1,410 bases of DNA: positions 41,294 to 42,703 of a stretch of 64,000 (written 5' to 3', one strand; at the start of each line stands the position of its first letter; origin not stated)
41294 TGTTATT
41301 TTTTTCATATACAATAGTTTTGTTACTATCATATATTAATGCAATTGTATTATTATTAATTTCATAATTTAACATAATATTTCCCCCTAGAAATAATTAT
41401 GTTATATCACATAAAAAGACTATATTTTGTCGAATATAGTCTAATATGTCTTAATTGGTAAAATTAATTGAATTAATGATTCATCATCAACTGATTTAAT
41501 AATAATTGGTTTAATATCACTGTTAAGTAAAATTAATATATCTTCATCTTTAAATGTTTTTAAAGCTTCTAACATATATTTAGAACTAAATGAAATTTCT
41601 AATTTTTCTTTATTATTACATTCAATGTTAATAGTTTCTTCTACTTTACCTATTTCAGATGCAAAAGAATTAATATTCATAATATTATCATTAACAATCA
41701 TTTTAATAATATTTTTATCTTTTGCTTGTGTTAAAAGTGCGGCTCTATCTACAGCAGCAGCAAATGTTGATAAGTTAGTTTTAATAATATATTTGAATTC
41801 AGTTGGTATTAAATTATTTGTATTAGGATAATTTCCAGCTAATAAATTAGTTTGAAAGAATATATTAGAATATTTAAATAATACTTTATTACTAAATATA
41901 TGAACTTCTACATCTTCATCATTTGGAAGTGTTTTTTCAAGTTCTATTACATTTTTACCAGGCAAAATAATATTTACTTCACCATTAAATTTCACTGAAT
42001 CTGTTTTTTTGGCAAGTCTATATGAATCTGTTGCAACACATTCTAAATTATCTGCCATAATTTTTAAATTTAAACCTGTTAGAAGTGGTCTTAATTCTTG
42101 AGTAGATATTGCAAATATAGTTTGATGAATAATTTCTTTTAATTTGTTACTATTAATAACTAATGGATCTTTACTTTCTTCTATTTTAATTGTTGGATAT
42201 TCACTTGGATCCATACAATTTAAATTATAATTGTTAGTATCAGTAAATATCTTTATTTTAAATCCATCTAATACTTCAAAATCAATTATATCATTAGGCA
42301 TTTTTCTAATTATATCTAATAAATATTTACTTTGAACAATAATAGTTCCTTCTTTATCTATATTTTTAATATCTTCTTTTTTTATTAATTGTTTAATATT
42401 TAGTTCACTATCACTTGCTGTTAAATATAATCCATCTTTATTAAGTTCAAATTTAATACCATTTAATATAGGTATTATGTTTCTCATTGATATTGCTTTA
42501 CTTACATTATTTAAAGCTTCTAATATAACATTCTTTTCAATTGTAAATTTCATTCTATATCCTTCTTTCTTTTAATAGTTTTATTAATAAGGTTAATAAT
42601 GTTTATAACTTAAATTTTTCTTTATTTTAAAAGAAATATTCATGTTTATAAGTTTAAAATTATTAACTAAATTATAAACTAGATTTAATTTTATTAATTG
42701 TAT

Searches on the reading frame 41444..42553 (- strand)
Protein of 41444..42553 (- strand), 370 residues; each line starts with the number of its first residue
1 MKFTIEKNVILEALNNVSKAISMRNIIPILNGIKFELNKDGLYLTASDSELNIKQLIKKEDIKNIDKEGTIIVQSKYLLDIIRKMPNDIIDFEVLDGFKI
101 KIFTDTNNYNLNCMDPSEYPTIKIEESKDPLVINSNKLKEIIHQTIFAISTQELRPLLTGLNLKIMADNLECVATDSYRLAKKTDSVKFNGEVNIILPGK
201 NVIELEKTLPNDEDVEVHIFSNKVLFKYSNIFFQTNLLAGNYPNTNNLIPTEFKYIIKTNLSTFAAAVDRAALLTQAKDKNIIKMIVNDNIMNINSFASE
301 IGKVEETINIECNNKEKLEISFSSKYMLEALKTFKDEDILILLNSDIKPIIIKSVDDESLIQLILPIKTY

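Call 28: find_related_loci(query=window:41444-42553:-, collection=genome_contigs, flank=10000)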
Query window:41444-42553:- (370 aa) in genome_contigs; peptide patterns used: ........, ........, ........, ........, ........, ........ (x = any residue, [..] = any of these).
264 stretches matched a pattern; 189 encode a relative of the query (tblastn E <= 1e-3); the best 80 are kept; 80 distinct loci.
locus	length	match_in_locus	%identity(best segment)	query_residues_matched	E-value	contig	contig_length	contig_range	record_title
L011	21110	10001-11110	85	1-370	0e+0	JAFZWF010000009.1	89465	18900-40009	MAG: Bacilli bacterium isolate RGIG8154 Water_buffalos_Rumen-3__c612820, whole genome shotgun sequence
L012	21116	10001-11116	66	1-370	1e-163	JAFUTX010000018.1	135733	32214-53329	MAG: Bacilli bacterium isolate RGIG4822 Roe_deer_Reticulum.Co__c684020, whole genome shotgun sequence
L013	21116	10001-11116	67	1-370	4e-163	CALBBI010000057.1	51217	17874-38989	MAG TPA_asm: uncultured Firmicutes bacterium isolate SRR1761718_bin.24_CONCOCT_v1.1_MAG genome assembly, contig: ERZ1756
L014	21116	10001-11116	67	1-370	6e-163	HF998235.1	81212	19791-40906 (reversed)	Coprobacillus sp. CAG:605 genomic scaffold, scf126, whole genome shotgun sequence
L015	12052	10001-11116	68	1-370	8e-163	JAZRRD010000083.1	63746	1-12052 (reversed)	MAG: Bacilli bacterium isolate T1900045356_YK20190046.MAGScoT_cleanbin_000024 SGB_6794_k141_2044640, whole genome shotgu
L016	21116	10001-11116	68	1-370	2e-162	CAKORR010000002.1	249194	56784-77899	MAG: uncultured Bacilli bacterium isolate REFINED_METABAT215_TOP10_CONTIGS_1500_ASSEMBLY_K77_MERGED__Hadza_MoBio_hadza-A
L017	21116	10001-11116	65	1-370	2e-162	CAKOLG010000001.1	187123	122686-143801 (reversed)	MAG: uncultured Bacilli bacterium isolate REFINED_METABAT215_TOP10_CONTIGS_1500_ASSEMBLY_K77_MERGED__Hadza_MoBio_hadza-E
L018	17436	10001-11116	66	1-370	6e-162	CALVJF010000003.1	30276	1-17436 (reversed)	MAG: uncultured Bacilli bacterium isolate BRZ_AG__bin30 genome assembly, contig: BRZ_AG__NODE_2337_length_30276_cov_4.40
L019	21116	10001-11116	67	1-370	1e-161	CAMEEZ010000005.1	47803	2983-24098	MAG: uncultured Mycoplasma sp. isolate SRR15057920_bin.10_metaWRAP_v1.3_MAG genome assembly, contig: ERZ10407576.334, wh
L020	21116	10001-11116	67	1-370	2e-161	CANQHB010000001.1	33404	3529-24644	MAG: uncultured Bacilli bacterium isolate Lapin-030__bin11 genome assembly, contig: Lapin-030__NODE_1862_length_33404_co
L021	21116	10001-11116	66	1-370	2e-161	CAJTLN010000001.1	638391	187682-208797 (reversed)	MAG TPA_asm: uncultured Bacilli bacterium isolate MGBC100111 genome assembly, contig: MGBC100111.1, whole genome shotgun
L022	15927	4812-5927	66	1-370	2e-161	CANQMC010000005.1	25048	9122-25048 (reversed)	MAG: uncultured Bacilli bacterium isolate Lapin-014__bin58 genome assembly, contig: Lapin-014__NODE_1554_length_25048_co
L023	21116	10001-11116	66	1-370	5e-161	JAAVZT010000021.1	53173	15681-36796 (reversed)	MAG: Bacilli bacterium isolate ABMPRH_26_1 k141_812136, whole genome shotgun sequence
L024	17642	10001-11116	66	1-370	3e-161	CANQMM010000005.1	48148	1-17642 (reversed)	MAG: uncultured Bacilli bacterium isolate Lapin-013__bin24 genome assembly, contig: Lapin-013__NODE_452_length_48148_cov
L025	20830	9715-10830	65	1-370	3e-161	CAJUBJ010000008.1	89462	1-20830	MAG TPA_asm: uncultured Bacilli bacterium isolate MGBC127997 genome assembly, contig: MGBC127997.8, whole genome shotgun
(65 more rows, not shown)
